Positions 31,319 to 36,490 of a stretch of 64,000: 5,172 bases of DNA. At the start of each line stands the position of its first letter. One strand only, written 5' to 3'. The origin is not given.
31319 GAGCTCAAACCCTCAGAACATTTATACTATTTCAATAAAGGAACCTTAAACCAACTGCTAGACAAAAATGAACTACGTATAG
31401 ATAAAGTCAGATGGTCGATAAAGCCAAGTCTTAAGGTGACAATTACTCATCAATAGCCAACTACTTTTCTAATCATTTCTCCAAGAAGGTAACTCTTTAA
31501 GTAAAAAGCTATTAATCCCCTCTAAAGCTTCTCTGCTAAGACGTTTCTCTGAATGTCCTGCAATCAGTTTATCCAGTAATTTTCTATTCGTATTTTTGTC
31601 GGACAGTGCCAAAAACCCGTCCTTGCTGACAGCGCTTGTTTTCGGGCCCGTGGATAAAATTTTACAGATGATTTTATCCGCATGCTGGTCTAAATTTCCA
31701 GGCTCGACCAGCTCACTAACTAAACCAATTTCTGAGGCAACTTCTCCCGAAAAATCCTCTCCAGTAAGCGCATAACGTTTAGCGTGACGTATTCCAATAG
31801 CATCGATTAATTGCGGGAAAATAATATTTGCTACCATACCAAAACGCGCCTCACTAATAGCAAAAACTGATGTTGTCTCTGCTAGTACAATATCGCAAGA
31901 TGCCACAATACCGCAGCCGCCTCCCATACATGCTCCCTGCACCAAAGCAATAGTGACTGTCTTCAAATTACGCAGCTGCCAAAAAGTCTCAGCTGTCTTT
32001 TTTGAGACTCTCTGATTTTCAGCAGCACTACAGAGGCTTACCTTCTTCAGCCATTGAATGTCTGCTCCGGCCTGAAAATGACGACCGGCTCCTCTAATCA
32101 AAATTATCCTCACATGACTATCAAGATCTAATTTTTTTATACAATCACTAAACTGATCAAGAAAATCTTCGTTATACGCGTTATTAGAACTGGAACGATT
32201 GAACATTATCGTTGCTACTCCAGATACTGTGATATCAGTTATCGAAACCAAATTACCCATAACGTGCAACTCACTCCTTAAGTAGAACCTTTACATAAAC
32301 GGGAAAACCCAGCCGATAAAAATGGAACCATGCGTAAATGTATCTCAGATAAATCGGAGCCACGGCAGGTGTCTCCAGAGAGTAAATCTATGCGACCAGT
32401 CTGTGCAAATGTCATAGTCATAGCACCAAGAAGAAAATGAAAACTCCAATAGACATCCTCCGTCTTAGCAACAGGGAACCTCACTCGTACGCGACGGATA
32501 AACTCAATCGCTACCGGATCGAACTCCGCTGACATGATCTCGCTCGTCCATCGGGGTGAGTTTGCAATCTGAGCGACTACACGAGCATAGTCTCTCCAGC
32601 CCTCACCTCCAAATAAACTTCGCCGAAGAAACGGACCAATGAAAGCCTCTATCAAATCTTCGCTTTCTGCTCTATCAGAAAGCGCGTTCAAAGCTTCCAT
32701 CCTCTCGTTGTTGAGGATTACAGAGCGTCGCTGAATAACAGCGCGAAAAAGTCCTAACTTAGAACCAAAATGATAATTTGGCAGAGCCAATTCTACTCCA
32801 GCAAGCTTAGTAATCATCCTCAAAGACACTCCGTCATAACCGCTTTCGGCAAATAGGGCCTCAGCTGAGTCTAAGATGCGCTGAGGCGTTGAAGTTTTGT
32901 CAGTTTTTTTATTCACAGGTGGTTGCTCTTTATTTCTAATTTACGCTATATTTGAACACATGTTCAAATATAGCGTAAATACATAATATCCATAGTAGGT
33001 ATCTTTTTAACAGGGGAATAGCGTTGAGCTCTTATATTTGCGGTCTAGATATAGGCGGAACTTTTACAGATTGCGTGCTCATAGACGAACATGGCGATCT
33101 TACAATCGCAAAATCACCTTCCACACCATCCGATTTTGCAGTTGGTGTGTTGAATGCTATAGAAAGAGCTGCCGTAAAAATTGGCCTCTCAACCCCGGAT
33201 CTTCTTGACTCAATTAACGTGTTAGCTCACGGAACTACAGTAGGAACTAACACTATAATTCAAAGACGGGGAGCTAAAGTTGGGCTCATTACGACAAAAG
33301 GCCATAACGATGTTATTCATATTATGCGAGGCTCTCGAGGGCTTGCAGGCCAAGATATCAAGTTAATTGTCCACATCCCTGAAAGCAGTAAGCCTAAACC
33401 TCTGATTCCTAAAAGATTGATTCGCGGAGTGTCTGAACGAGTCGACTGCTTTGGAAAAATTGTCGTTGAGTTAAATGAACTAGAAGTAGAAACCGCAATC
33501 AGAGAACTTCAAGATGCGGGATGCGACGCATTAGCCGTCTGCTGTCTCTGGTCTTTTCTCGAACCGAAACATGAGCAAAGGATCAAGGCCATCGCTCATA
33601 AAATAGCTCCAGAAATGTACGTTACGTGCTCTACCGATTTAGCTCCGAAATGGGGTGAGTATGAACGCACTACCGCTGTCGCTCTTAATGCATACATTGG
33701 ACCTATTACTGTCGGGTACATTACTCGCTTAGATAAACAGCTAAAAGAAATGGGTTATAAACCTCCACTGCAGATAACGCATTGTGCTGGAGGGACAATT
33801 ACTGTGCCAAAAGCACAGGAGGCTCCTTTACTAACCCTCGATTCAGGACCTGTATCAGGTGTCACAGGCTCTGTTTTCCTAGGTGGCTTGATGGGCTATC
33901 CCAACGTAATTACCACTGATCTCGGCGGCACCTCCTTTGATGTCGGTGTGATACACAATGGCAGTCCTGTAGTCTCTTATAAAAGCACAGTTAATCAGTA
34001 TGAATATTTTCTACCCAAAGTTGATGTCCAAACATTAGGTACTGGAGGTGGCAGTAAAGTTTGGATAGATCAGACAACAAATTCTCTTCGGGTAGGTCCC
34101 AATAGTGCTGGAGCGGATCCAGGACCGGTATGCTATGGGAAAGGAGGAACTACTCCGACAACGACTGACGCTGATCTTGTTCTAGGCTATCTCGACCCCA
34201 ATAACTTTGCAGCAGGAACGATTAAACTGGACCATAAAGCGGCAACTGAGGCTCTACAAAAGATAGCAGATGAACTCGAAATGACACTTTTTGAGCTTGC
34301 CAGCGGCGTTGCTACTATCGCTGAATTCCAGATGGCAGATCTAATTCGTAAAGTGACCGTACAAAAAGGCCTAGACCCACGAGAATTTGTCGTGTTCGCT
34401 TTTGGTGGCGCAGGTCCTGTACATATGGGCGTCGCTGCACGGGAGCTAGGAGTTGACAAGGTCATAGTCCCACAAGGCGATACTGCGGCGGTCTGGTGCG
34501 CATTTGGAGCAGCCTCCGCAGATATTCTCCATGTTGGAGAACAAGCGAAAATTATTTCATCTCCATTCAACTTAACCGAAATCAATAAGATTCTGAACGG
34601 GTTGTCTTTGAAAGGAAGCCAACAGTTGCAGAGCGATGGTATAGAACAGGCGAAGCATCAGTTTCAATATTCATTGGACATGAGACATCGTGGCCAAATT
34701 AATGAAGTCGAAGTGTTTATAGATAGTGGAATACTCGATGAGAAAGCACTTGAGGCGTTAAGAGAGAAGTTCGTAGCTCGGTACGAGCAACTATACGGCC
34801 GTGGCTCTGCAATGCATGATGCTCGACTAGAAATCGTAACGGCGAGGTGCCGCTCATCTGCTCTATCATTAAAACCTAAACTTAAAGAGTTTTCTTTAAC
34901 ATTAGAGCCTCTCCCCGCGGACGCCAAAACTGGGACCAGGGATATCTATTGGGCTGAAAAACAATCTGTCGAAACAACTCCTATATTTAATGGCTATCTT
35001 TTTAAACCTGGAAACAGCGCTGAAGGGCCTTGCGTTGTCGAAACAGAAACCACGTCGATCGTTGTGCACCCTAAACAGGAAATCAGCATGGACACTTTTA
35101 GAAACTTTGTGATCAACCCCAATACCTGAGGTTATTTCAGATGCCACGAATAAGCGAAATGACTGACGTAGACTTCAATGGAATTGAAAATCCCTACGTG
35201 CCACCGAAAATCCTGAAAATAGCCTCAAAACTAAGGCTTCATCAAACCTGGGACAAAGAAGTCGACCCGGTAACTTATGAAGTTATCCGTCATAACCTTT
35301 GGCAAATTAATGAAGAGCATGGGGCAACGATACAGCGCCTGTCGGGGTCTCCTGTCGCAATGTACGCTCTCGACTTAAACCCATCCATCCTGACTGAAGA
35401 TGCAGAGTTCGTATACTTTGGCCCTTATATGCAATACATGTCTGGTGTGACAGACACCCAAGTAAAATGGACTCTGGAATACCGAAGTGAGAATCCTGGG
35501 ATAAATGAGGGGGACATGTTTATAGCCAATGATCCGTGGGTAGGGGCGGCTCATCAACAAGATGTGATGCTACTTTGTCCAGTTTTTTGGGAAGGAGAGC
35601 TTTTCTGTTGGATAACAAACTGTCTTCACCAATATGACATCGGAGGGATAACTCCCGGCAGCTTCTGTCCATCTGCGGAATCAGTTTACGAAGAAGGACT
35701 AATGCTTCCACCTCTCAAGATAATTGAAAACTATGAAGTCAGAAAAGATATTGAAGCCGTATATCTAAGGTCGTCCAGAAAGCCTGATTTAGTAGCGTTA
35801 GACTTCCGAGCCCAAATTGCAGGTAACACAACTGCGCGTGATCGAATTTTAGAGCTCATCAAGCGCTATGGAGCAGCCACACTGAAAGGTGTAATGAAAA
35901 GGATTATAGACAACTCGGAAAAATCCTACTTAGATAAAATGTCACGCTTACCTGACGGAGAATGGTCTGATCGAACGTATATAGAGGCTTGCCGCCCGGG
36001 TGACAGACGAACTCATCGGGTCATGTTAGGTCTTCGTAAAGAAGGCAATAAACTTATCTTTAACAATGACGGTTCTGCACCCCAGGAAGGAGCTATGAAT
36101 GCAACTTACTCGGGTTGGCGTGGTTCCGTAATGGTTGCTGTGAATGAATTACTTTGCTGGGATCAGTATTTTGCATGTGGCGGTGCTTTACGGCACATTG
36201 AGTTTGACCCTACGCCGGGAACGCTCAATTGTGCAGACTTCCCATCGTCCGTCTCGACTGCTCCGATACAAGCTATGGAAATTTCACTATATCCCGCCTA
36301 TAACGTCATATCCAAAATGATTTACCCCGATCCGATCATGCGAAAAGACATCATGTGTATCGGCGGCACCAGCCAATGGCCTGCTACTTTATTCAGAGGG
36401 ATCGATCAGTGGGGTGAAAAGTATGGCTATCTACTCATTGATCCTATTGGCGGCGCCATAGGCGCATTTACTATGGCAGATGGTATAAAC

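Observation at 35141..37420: HyuB-type subunit with a fused C-terminal Cys4 zinc-ribbon tail: an acetone-carboxylase-like architecture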

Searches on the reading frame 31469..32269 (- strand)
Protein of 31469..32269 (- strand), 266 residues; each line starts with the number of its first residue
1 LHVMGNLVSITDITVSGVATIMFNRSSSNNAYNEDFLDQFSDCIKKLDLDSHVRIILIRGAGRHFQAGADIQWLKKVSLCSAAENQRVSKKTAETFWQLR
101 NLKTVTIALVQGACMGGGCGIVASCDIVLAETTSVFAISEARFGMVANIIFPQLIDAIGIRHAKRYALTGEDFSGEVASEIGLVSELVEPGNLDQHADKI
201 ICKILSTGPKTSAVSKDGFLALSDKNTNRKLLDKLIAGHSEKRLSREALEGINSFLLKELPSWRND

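Call 3: search_protein_families(library=pfam, proteins=[window:31469-32269:-], max_evalue=0.01)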
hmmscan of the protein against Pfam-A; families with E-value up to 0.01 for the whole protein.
window:31469-32269:- (266 aa): 2 families
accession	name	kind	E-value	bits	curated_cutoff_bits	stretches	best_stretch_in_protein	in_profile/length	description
PF00378.25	ECH_1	-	7.3e-39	134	27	1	16-264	4-249/251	Enoyl-CoA hydratase/isomerase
PF16113.10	ECH_2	-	1.2e-24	87.9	27.2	1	19-202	2-186/335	Enoyl-CoA hydratase/isomerase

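Call 80: search_protein_families(library=ncbifam, proteins=[window:31472-32269:-], max_evalue=1e-10)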
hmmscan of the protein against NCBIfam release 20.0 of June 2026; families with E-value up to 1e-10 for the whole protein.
window:31472-32269:- (266 aa): 65 families (the best 25 are shown)
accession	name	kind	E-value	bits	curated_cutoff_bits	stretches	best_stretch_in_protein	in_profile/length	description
NF004227.0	PRK05674.1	equivalog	2.7e-57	194.5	426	1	15-265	13-263/271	gamma-carboxygeranoyl-CoA hydratase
NF005675.0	PRK07468.1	equivalog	8.9e-46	156.7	350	1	15-265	12-261/262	crotonase/enoyl-CoA hydratase family protein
NF051848.1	EnCoAHydtEchA19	equivalog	5.9e-37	127.6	400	1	18-265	10-257/258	enoyl-CoA hydratase EchA19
NF005879.0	PRK07827.1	equivalog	7e-36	123.8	283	1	15-264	14-260/261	enoyl-CoA hydratase family protein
NF006588.0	PRK09120.1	equivalog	1.4e-35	122.8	276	1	16-224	16-226/276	p-hydroxycinnamoyl CoA hydratase/lyase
NF006566.0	PRK09076.1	subfamily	2.3e-35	122.5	286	1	16-265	13-259/260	enoyl-CoA hydratase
NF006008.0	PRK08139.1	equivalog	1.6e-33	116.4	313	1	14-265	17-265/266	enoyl-CoA hydratase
NF004796.0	PRK06144.1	subfamily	1.1e-32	113.5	272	1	16-264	16-260/262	enoyl-CoA hydratase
NF006007.0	PRK08138.1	subfamily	5.9e-32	111.1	355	1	10-262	10-257/261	enoyl-CoA hydratase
NF004475.0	PRK05809.1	subfamily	2.8e-31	109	394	1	17-217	13-212/260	short-chain-enoyl-CoA hydratase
NF004781.0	PRK06127.1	subfamily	7.1e-31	107.8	291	1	16-229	19-233/269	enoyl-CoA hydratase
NF042430.2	EnCoAhydt_DpgD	equivalog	1.1e-30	106.9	400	1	18-265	7-257/258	enoyl-CoA-hydratase DpgD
NF005699.0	PRK07509.1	equivalog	1.4e-30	106.8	249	1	8-231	6-230/267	crotonase/enoyl-CoA hydratase family protein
NF004794.0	PRK06142.1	equivalog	1.5e-30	106.8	308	1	15-211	13-219/273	crotonase/enoyl-CoA hydratase family protein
NF004840.0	PRK06190.1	equivalog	1.6e-30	106.6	253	1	14-231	10-225/260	enoyl-CoA hydratase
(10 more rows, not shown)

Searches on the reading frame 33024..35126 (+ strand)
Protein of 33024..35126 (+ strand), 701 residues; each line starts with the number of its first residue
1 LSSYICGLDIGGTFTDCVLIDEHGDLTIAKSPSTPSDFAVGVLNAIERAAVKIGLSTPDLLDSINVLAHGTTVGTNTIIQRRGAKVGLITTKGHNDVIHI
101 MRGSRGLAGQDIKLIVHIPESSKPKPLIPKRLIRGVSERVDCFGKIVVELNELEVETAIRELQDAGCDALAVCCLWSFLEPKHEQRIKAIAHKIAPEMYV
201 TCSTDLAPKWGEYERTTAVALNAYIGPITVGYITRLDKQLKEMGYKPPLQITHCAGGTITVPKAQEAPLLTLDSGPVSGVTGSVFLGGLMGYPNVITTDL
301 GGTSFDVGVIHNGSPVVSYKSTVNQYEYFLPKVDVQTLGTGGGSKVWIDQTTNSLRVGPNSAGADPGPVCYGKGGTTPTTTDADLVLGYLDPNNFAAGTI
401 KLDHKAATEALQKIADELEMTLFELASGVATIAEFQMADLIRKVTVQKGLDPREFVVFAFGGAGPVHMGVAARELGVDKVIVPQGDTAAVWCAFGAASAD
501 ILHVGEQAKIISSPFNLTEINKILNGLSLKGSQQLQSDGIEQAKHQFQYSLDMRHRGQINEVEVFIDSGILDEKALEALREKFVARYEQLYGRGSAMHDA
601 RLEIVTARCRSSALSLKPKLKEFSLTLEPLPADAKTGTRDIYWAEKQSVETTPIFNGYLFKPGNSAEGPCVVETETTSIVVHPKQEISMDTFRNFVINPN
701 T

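Call 3: search_protein_families(library=pfam, proteins=[window:33024-35126:+], max_evalue=0.01)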
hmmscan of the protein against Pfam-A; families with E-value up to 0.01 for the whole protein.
window:33024-35126:+ (701 aa): 3 families
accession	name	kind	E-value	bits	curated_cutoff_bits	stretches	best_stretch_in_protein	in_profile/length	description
PF01968.24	Hydantoinase_A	-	1e-84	284.6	22.9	1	215-503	1-289/291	Hydantoinase/oxoprolinase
PF05378.19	Hydant_A_N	-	1.1e-45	156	25.2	1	7-194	3-175/176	Hydantoinase/oxoprolinase N-terminal region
PF19278.4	Hydant_A_C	-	3.5e-24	85.7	21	1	518-695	12-188/193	Hydantoinase/oxoprolinase C-terminal domain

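Call 5: search_protein_families(library=ncbifam, proteins=[window:33024-35126:+], max_evalue=0.01)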
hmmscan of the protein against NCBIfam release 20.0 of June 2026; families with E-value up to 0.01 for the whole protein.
window:33024-35126:+ (701 aa): 3 families
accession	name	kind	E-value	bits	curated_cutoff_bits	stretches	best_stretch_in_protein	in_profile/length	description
NF050156.1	CapLactmsAlpCapA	equivalog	4e-167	557.5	1000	1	4-698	1-686/689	caprolactamase subunit alpha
NF042975.2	AcphenoCarb_ApcC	equivalog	5.2e-140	467.9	1500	1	8-694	13-706/733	acetophenone carboxylase subunit gamma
NF042960.1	AcphenoCarb_ApcA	equivalog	3.3e-69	233.8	1250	2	154-695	125-653/658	acetophenone carboxylase subunit alpha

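Call 38: search_solved_structures(query=window:33024-35126:+, max_evalue=0.001)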
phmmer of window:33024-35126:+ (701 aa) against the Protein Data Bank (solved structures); distinct sequences matched with E-value up to 0.001: 6.
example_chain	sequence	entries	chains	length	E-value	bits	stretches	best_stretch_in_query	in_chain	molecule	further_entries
5l9w_B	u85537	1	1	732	1.1e-126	427.1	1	7-692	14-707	Acetophenone carboxylase gamma subunit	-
6yra_A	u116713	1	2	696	8.8e-123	414.2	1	3-699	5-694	5-oxoprolinase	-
7hk5_A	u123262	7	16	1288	6.1e-113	381.7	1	6-697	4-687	N-methylhydantoinase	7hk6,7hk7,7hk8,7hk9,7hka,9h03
5svb_B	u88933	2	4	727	9.4e-99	334.8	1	5-695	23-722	Acetone carboxylase beta subunit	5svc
5m45_B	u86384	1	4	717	2.3e-98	333.5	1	5-695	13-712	Acetone carboxylase beta subunit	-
5l9w_b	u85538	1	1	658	6.4e-57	196.6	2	153-695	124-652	Acetophenone carboxylase alpha subunit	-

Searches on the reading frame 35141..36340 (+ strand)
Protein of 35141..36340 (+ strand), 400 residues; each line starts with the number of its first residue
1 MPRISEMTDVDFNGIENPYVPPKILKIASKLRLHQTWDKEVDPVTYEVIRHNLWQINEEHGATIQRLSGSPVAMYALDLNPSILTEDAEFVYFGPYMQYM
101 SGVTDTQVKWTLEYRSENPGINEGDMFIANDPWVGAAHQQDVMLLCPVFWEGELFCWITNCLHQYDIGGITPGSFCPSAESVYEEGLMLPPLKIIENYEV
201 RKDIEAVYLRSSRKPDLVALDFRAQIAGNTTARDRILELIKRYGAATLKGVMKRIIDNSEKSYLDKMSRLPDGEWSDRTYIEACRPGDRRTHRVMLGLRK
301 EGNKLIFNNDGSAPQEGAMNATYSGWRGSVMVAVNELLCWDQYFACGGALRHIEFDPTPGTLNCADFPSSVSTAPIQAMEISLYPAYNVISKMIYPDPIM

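Call 18: search_solved_structures(query=window:35141-36340:+, max_evalue=0.01, show_alignments=4)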
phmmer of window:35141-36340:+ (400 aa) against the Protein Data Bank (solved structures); distinct sequences matched with E-value up to 0.01: 5.
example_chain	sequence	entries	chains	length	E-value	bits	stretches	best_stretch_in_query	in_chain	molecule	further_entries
5l9w_A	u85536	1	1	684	1.1e-31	113.2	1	75-315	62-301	Acetophenone carboxylase delta subunit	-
6yra_B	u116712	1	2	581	2.5e-23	85.6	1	41-283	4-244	Hydantoinase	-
7hk5_A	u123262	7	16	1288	3e-22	82.1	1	33-342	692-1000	N-methylhydantoinase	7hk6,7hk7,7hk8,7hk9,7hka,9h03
5m45_A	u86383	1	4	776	7.3e-15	57.7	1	63-244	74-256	Acetone carboxylase alpha subunit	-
5svb_A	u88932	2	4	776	7.4e-15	57.7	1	63-244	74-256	Acetone carboxylase alpha subunit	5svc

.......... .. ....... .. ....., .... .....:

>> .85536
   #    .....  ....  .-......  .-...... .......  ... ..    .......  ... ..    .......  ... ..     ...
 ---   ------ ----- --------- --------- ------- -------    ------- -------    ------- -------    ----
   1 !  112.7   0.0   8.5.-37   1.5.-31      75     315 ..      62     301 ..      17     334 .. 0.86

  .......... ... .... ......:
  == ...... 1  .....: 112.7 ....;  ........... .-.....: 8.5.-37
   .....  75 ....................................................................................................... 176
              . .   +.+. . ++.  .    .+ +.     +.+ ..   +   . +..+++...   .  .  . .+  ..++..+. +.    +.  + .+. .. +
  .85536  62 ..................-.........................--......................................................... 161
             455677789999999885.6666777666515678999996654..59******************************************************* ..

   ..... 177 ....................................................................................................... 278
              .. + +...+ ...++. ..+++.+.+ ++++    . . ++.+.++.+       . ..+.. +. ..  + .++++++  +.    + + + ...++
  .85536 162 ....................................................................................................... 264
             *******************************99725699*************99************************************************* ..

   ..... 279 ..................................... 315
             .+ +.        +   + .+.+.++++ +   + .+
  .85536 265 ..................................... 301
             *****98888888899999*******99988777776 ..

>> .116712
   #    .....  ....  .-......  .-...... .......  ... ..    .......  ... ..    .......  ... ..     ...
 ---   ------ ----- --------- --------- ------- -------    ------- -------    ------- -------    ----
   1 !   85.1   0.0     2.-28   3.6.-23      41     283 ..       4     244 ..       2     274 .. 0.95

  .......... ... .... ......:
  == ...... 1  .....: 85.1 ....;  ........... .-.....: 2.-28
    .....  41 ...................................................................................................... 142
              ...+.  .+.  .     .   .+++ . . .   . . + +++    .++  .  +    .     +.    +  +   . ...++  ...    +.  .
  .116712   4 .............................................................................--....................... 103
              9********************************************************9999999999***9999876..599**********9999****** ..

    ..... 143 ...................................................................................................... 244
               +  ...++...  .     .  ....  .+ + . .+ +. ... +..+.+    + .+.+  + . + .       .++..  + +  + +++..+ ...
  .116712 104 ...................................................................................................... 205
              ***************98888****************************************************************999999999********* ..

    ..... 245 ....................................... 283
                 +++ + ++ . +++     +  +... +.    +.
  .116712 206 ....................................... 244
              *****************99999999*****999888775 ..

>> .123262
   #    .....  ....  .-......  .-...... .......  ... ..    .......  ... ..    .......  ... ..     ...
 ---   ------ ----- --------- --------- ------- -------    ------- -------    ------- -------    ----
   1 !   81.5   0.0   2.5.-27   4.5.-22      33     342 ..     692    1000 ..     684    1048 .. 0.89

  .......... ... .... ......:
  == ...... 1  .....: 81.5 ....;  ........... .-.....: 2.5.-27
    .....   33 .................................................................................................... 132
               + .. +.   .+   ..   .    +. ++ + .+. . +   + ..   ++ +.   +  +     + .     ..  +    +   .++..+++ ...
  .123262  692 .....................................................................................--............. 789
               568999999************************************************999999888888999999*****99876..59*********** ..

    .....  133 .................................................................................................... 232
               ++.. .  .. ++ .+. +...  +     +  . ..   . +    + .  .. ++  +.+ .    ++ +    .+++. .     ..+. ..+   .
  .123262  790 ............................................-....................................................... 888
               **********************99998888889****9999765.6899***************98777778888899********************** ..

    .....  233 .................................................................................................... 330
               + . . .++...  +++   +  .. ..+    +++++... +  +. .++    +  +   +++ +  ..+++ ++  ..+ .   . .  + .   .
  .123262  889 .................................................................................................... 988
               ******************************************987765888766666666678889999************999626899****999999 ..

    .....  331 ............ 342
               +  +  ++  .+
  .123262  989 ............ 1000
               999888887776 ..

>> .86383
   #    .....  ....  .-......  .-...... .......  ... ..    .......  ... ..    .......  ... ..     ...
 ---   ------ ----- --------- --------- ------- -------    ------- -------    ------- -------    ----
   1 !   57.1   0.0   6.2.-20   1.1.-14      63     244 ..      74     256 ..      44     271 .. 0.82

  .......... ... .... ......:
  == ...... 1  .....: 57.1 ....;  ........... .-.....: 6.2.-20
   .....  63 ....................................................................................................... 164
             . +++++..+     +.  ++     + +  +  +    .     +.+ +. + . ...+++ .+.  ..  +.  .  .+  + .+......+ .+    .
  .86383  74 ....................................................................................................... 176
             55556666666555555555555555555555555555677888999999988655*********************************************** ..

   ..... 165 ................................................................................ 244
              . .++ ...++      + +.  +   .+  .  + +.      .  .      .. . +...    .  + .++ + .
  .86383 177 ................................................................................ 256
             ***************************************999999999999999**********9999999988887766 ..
